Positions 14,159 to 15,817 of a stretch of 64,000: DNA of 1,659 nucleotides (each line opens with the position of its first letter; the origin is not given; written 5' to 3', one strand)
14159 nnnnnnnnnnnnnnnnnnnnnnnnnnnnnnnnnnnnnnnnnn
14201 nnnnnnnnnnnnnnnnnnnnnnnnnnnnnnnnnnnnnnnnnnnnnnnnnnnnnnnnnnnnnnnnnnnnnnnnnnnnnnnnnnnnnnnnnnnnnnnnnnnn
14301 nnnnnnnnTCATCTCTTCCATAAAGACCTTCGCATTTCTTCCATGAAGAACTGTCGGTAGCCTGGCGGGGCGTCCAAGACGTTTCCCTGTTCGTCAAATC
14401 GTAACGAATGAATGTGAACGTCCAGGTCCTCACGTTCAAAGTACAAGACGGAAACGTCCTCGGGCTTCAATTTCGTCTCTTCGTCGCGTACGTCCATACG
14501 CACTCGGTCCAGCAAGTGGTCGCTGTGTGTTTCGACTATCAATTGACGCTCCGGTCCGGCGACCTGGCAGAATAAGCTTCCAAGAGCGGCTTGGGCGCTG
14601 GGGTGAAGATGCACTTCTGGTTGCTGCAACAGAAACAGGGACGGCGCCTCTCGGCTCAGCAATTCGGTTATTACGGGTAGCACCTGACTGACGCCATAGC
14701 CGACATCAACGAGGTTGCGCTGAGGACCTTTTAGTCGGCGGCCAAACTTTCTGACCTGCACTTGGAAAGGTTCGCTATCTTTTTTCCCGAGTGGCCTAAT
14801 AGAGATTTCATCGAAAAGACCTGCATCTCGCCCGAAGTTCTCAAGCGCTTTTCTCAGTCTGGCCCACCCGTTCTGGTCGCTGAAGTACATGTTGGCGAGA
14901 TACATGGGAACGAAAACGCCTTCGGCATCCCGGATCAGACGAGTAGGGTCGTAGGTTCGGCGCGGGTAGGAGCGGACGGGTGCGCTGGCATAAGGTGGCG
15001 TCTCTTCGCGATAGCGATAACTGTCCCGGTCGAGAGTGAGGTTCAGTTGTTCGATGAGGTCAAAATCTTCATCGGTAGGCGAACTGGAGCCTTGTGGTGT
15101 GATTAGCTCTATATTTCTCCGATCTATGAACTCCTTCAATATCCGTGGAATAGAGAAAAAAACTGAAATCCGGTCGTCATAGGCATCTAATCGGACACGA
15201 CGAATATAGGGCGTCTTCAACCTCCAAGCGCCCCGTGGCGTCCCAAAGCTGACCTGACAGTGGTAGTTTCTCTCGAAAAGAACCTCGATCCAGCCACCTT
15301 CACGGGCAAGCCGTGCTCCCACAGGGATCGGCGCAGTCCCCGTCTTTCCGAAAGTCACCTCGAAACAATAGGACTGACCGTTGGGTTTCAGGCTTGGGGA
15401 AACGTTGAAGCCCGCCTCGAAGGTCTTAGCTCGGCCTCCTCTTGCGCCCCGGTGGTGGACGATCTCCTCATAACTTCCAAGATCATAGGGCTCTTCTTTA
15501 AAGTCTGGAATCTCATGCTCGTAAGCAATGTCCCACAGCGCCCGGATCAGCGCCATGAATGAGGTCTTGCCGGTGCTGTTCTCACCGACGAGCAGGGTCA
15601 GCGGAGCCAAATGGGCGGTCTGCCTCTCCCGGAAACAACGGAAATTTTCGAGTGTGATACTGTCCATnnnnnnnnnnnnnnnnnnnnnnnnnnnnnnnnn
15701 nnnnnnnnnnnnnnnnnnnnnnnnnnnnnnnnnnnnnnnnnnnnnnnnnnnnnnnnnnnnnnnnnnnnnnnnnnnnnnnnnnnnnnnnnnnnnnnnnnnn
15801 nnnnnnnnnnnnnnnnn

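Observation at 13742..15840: Low-GC horizontally acquired island encoding an OLD/AAA_21-type ABC ATPase plus a PIN-domain protein: candidate uncharacterised defence or toxin module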

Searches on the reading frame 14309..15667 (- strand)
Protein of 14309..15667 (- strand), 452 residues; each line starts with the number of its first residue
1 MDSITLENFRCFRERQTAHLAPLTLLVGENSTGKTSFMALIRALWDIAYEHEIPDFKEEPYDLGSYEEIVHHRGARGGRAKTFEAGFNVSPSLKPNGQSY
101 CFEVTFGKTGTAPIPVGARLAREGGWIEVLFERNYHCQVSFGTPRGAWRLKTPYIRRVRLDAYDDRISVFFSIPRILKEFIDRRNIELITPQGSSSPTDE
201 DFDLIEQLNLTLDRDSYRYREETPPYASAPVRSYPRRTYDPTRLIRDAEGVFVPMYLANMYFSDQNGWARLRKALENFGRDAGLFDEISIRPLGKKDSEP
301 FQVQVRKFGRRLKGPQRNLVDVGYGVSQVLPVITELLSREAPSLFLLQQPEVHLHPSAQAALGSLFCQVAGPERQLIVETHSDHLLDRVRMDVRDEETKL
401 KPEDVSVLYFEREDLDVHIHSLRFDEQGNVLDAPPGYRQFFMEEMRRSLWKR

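Call 3: search_protein_families(library=pfam, proteins=[window:14309-15667:-], max_evalue=0.1)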
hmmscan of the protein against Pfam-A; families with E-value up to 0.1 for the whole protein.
window:14309-15667:- (452 aa): 7 families
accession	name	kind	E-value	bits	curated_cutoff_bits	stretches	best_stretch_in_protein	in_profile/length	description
PF13175.12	AAA_15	-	1.1e-21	78.3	32.1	2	2-47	4-49/374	AAA ATPase domain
PF13304.12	AAA_21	-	3.8e-19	70.3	27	1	23-387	1-304/304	AAA domain, putative AbiEii toxin, Type IV TA system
PF13476.12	AAA_23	-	7.1e-06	27.2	27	1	3-42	1-40/201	AAA domain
PF11398.14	DUF2813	-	0.00016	21.6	21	0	3-56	5-60/372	Protein of unknown function (DUF2813)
PF12476.13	DUF3696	-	0.00036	21.1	22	1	400-436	1-40/52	Protein of unknown function (DUF3696)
PF02463.25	SMC_N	-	0.0035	17.2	40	1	3-41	4-44/220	RecF/RecN/SMC N terminal domain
PF13555.12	AAA_29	-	0.046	13.9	27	1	2-41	2-43/61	P-loop containing region of AAA domain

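Call 4: search_protein_families(library=padloc, proteins=[window:14309-15667:-], max_evalue=0.1)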
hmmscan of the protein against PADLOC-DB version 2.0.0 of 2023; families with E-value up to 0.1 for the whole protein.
window:14309-15667:- (452 aa): 127 families (the best 25 are shown)
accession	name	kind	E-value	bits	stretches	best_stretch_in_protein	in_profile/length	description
PDLC03878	NsnB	-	1.1e-47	161.5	2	287-437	185-331/345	-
PDLC04707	PDC-M55A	-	1.1e-33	114.9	2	317-444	274-405/421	-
PDLC04148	HEC-03B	-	1.9e-29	101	1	279-445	280-438/458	-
PDLC02979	AriA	-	3.3e-24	84.4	2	313-385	291-372/373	-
PDLC02980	AriA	-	1.8e-20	72.1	2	269-387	220-304/304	-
PDLC04175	HEC-01A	-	4.2e-14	50.4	2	328-391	255-317/363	-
PDLC04177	HEC-01A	-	1.1e-12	45.7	2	329-390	284-344/393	-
PDLC00310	PtuA1|PtuA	-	1.8e-12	45.1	2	1-45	3-48/443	AAA ATPase domain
PDLC04178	HEC-01A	-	2.3e-12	44.7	2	333-392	276-337/399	-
PDLC00096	GajA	-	2.6e-12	44.3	2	3-45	5-48/630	AAA ATPase domain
PDLC00278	PtuA1|PtuA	-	3.8e-12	44.2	2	2-45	4-48/436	AAA ATPase domain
PDLC04180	HEC-01A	-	4e-12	44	2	336-390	269-325/382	-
PDLC00094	GajA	-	4e-12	43.4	2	3-58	5-59/569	AAA ATPase domain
PDLC00311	PtuA1|PtuA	-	1.5e-11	42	2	3-38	5-40/455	AAA ATPase domain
PDLC00099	GajA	-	2e-11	41.6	2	318-386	271-344/626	AAA ATPase domain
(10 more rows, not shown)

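Call 5: search_protein_families(library=ncbifam, proteins=[window:14309-15667:-], max_evalue=0.1)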
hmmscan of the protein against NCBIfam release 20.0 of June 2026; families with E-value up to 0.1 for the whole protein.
window:14309-15667:- (452 aa): 7 families
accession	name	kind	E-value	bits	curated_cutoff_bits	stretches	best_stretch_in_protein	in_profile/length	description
NF041760.1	PtuA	equivalog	1.2e-07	31.1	500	1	1-39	52-90/524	retron Ec78 anti-phage system effector ATPase PtuA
NF047739.1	antiphage_MADS3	equivalog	4.6e-07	29.4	420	1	3-55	4-55/427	methylation-associated defense system AAA family ATPase MAD3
TIGR00611.2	recf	equivalog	2.1e-05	23.9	172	1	2-38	2-38/339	DNA replication/repair protein RecF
NF038234.1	retron_eff_Eco8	equivalog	0.00018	20.2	250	0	2-42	4-44/679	retron Eco8 family effector endonuclease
NF053563.1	Rkd4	equivalog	0.00058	18.1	860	1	2-39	4-41/747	arcadin-4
TIGR03185.1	DNA_S_dndD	equivalog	0.015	13.8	245.85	1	2-42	4-49/650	DNA sulfur modification protein DndD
TIGR04435.1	restrict_AAA_1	hypoth_equivalog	0.052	12.2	300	0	334-362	411-439/568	restriction system-associated AAA family ATPase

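Call 6: find_homologous_proteins(query=window:14309-15667:-)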
Query window:14309-15667:- (452 aa): 7778 proteins with E <= 0.001 among 8000 candidates; the best 120 are listed.
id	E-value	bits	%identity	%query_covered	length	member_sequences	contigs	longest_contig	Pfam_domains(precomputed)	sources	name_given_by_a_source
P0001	0.0e+0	1044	100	100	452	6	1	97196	PF13175.13,PF13476.13,PF13304.13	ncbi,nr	ncbi:MAG: AAA family ATPase [Desulfurellaceae bacterium]|nr:AAA family ATPase [Desulfurellaceae bact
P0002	1.8e-268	908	87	100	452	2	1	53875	PF13175.13,PF13476.13,PF13304.13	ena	-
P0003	1.6e-230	783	76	100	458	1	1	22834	PF13175.13,PF13476.13,PF13304.13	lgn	-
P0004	2.4e-217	740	72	100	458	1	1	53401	PF11398.15,PF13175.13,PF13476.13,PF13304.13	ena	-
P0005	1.1e-212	725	70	100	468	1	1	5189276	PF13175.13,PF13476.13,PF13304.13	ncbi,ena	-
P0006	9.1e-189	646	65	100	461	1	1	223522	PF13175.13,PF13476.13,PF13304.13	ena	-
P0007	4.3e-187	640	64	99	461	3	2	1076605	PF13175.13,PF13476.13,PF13304.13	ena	-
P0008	1.7e-186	638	65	100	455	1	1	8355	PF13175.13,PF13476.13,PF13304.13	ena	-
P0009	5.4e-186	637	64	99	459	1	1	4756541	PF13175.13,PF13476.13,PF13304.13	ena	-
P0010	1.1e-185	636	65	100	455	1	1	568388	PF11398.15,PF13175.13,PF13476.13,PF13304.13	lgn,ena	-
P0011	1.2e-185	635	64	100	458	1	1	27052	PF11398.15,PF13175.13,PF13476.13,PF13304.13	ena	-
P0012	2.8e-185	634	65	100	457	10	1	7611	PF13175.13,PF13476.13,PF13304.13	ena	-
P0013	3.1e-185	634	65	100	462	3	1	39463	PF13175.13,PF13476.13,PF13304.13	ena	-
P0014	4.8e-184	630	63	99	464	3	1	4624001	PF13175.13,PF13476.13,PF13304.13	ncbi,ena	-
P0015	5.1e-184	630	64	100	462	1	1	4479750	PF13175.13,PF13476.13,PF13304.13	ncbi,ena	-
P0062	3.4e-178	611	62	100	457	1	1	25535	PF12476.14,PF13175.13,PF13476.13,PF13304.13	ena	-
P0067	1.3e-177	609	61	100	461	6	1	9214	PF12476.14,PF11398.15,PF13175.13,PF13476.13,PF13304.13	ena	-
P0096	1.3e-174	599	63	100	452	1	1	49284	PF12476.14,PF13175.13,PF13476.13,PF13304.13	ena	-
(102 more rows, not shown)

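Call 20: find_related_loci(query=A1, collection=genome_contigs, flank=6000)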
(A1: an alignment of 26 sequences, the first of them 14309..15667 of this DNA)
Query A1 (452 aa) in genome_contigs; peptide patterns used: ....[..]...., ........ (x = any residue, [..] = any of these).
600 stretches matched a pattern (row limit reached: there are more); 546 encode a relative of the query (tblastn E <= 1e-3); the best 80 are kept; 80 distinct loci.
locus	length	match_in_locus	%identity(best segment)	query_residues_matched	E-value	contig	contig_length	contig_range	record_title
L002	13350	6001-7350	70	1-450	0e+0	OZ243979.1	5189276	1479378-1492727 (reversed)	MAG: uncultured Candidatus Binatia bacterium isolate 1ea5a42d-c5b0-4d9d-a207-f079449ea76f genome assembly, chromosome: 1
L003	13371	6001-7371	65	1-452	0e+0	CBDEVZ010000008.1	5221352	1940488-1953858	MAG: uncultured Candidatus Binatia bacterium isolate 77b99e23-3f9f-49a3-a4d3-93b2c3db3d2d genome assembly, contig: conti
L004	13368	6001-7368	62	1-452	0e+0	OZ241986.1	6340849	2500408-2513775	MAG: Candidatus Latescibacterota bacterium isolate 0d522d25-140f-41b3-910f-d932058e053c genome assembly, chromosome: 1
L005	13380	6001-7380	63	1-452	0e+0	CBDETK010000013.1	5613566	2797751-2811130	MAG: Candidatus Latescibacterota bacterium isolate f082a9f0-9724-465d-94e5-cd8c9e52f731 genome assembly, contig: contig_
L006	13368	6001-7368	64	1-452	0e+0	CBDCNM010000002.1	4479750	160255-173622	MAG: Candidatus Latescibacterota bacterium isolate f150df7c-f474-47d5-8e53-e740a55afba2 genome assembly, contig: contig_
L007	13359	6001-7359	63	1-452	0e+0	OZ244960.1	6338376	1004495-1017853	MAG: Candidatus Latescibacterota bacterium isolate 84ceb019-2832-410a-8319-f59b3e32517b genome assembly, chromosome: 1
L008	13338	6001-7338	62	1-452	1e-180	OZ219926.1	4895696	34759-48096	MAG: Thermodesulfobacteriota bacterium isolate 21442c6b-cc68-4f82-8039-a5361455a999 genome assembly, chromosome: 3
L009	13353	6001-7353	61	1-449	3e-180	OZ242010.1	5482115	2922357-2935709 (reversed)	MAG: Candidatus Latescibacterota bacterium isolate 318c57a3-5c92-4b38-acc3-b9680ed3e2d2 genome assembly, chromosome: 1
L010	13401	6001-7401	60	1-452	2e-180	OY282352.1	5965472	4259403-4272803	MAG: uncultured Latescibacteria bacterium genome assembly, chromosome: 1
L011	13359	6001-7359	61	1-449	9e-178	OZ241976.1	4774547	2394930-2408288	MAG: uncultured Candidatus Binatia bacterium isolate 2be43a5b-f59f-4a3e-ac31-0248d4889e07 genome assembly, chromosome: 1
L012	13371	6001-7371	62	1-452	1e-176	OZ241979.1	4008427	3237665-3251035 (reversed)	MAG: uncultured Candidatus Binatia bacterium isolate 9577865d-1fdf-407d-8016-5da360aaf3ec genome assembly, chromosome: 1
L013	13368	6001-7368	61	1-452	8e-175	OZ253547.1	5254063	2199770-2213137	MAG: Candidatus Versatilivorator sp. isolate 027cd1c3-4ec4-432d-9d93-376aaa34f9fd genome assembly, chromosome: 1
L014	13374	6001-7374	61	1-452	4e-174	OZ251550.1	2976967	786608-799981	MAG: Nitrospirales bacterium isolate d59870a2-bf11-498b-9867-9f61eb436578 genome assembly, chromosome: 1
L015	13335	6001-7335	61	1-449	4e-174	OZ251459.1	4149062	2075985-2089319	MAG: uncultured Candidatus Binatia bacterium isolate da1d9dc7-a60c-4903-b102-0a77710175cf genome assembly, chromosome: 1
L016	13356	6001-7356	61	1-452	9e-174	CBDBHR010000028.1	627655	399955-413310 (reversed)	MAG: bacterium isolate 2d38f53d-f68d-4995-9e7e-b4655ca317ad genome assembly, contig: contig_28, whole genome shotgun seq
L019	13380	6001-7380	59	1-452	7e-173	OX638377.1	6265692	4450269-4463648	MAG: uncultured Latescibacteria bacterium isolate 96736c8f-e424-4c7a-a7cc-5c0d8e7e2df7 genome assembly, chromosome: 1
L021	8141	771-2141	60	1-452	3e-172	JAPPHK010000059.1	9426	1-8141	MAG: Nitrospinota bacterium isolate RHO1_bin_79 NODE_9304_length_9426_cov_9.921246, whole genome shotgun sequence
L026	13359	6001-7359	60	1-449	3e-170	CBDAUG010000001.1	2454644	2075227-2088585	MAG: Alphaproteobacteria bacterium isolate 85bc8abf-2a0b-40a6-bf12-b11200afe27e genome assembly, contig: contig_1, whole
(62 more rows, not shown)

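Call 24: search_protein_families(library=pfam, proteins=[L006:2207-5191:+, L006:8022-9131:+, L006:9810-12581:+, L006:9098-9772:+, L005:4608-5855:+, L026:8685-9446:-, L021:2763-5114:-, L019:1697-2830:-], max_evalue=0.001)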
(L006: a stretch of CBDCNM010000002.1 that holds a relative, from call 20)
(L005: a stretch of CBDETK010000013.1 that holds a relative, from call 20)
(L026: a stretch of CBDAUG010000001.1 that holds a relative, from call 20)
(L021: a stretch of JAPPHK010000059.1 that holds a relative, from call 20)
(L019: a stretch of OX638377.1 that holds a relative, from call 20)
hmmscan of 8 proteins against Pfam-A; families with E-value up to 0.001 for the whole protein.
L006:2207-5191:+ (994 aa): 1 family
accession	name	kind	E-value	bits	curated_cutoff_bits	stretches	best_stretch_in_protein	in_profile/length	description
PF06634.17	DUF1156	-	4.4e-23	81.6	24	1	14-72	2-59/73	Protein of unknown function (DUF1156)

L006:8022-9131:+ (369 aa): 5 families
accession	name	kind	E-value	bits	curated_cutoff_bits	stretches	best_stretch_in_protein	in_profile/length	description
PF13304.12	AAA_21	-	6e-29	102.5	27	1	30-319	2-304/304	AAA domain, putative AbiEii toxin, Type IV TA system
PF02463.25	SMC_N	-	2.5e-11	43.9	40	1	6-62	1-56/220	RecF/RecN/SMC N terminal domain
PF13175.12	AAA_15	-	7.5e-11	42.7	32.1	1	7-50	3-46/374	AAA ATPase domain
PF11398.14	DUF2813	-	5e-06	26.6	21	0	277-343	286-350/372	Protein of unknown function (DUF2813)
PF13476.12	AAA_23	-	0.0007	20.7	27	1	10-59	2-50/201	AAA domain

L006:9810-12581:+ (923 aa): 1 family
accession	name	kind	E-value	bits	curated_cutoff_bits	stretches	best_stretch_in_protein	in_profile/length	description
PF04465.17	DUF499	-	1.5e-11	43.4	23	1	170-362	73-260/1024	Protein of unknown function (DUF499)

L006:9098-9772:+ (224 aa): 1 family
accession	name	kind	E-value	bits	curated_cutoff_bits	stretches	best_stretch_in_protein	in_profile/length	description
PF14103.11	DUF4276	-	6e-47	160.8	30.2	1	18-218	1-192/192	Domain of unknown function (DUF4276)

L005:4608-5855:+ (415 aa): 2 families
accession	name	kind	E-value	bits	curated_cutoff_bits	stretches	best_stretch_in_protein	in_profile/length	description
PF13635.12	DUF4143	-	5.3e-47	160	28.1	1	203-361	1-159/160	Domain of unknown function (DUF4143)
PF13173.12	AAA_14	-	1.6e-22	80.3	27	1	24-138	3-127/129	AAA domain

L026:8685-9446:- (253 aa): 3 families
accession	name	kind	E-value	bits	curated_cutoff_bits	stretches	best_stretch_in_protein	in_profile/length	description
PF13561.12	adh_short_C2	-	7.1e-60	203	27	1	13-251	1-236/236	Enoyl-(Acyl carrier protein) reductase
PF00106.31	adh_short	-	8.4e-48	162.9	26.6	1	9-194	3-189/195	short chain dehydrogenase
PF08659.16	KR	-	1.8e-13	51.2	22.6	1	9-156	3-153/180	KR domain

L021:2763-5114:- (783 aa): 1 family
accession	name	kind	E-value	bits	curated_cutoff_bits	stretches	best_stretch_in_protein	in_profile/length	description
PF01425.27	Amidase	-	4.5e-25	89.1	27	1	176-438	22-247/445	Amidase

L019:1697-2830:- (377 aa): 5 families
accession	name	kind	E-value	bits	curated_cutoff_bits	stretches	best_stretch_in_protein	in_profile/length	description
PF06114.19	Peptidase_M78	-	5.9e-16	58.8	22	1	190-276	37-122/123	IrrE N-terminal-like domain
PF01381.28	HTH_3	-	9.6e-12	45.2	23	1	11-65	1-55/55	Helix-turn-helix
PF13560.12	HTH_31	-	1.5e-09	38.5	27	1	8-63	3-58/64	Helix-turn-helix domain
PF13443.12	HTH_26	-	9.1e-06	26.3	22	1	10-67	1-59/63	Cro/C1-type HTH DNA-binding domain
PF12844.13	HTH_19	-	2.8e-05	24.4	30.2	1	10-67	3-60/64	Helix-turn-helix domain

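Call 26: search_solved_structures(query=A1, max_evalue=0.01, show_alignments=2)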
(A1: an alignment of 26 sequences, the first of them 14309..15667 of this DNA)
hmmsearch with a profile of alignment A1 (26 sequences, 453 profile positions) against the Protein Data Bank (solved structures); distinct sequences matched with E-value up to 0.01: 11.
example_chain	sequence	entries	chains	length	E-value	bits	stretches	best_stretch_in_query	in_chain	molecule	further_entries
6p74_A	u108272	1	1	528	9.2e-10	41.1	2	345-400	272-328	Putative ATP-dependent endonuclease of the OLD family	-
8wy4_A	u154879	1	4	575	3.3e-05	26.1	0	3-49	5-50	Endonuclease GajA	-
8jq9_B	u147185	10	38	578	3.4e-05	26.1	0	3-49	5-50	Endonuclease GajA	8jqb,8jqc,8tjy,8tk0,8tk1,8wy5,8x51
8sm3_A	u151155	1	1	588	3.6e-05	26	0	3-49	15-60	Endonuclease GajA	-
8j4t_A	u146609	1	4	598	3.7e-05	26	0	3-49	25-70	Endonuclease GajA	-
8u7i_A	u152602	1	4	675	5.2e-05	25.5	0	3-49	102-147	Endonuclease GajA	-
9nnb_C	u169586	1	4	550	0.00051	22.2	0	342-389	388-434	Retron I-A effector PtuA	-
9nnk_C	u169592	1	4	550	0.00052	22.2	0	342-389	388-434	Retreon I-A effector PtuA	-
8ee4_A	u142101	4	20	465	0.0011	21.1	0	2-42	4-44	PtuA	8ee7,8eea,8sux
5kkw_A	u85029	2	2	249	0.0021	20.2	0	93-149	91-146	Cyclohexadienyl dehydratase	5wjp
9kjx_B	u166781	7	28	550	0.0044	19.1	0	3-44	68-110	AAA family ATPase | Retron I-A effector PtuA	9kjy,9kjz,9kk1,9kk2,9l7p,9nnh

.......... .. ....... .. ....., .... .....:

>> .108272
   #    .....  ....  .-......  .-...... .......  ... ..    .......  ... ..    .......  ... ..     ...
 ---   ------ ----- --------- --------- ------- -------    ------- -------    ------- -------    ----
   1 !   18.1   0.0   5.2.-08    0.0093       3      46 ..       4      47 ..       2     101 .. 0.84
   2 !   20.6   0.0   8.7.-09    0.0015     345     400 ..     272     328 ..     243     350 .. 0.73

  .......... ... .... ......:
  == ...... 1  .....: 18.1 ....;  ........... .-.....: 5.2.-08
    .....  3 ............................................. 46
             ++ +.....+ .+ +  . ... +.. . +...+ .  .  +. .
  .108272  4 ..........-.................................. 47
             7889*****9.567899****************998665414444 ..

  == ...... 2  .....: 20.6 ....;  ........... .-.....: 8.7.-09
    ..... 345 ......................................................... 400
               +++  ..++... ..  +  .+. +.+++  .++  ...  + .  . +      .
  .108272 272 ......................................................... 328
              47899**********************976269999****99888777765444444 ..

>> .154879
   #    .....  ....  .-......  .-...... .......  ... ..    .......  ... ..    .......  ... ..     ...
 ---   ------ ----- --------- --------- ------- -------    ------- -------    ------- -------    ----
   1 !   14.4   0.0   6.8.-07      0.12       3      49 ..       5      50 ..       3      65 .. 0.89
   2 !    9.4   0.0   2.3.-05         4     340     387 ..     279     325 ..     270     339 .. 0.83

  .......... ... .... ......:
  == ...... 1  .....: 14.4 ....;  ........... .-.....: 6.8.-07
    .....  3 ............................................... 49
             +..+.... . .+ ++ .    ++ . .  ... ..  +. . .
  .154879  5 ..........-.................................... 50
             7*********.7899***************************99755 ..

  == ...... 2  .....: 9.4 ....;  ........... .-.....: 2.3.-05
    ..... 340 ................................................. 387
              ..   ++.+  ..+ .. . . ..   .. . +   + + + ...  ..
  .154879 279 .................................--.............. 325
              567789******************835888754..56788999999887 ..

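Call 49: find_related_loci(query=A1, collection=viral_contigs, flank=5000)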
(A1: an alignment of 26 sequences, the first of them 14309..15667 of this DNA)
Query A1 (452 aa) in viral_contigs; peptide patterns used: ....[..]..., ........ (x = any residue, [..] = any of these).
46 stretches matched a pattern; 5 encode a relative of the query (tblastn E <= 1e-3); 5 distinct loci.
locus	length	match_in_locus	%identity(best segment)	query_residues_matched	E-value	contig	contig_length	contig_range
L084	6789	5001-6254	28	1-449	5e-44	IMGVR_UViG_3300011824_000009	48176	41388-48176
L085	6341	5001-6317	27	1-444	2e-40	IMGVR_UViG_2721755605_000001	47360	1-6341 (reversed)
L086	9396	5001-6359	33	1-444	9e-32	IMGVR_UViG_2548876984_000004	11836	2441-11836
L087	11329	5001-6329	25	1-414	5e-17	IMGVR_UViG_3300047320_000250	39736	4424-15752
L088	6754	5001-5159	32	1-56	1e-4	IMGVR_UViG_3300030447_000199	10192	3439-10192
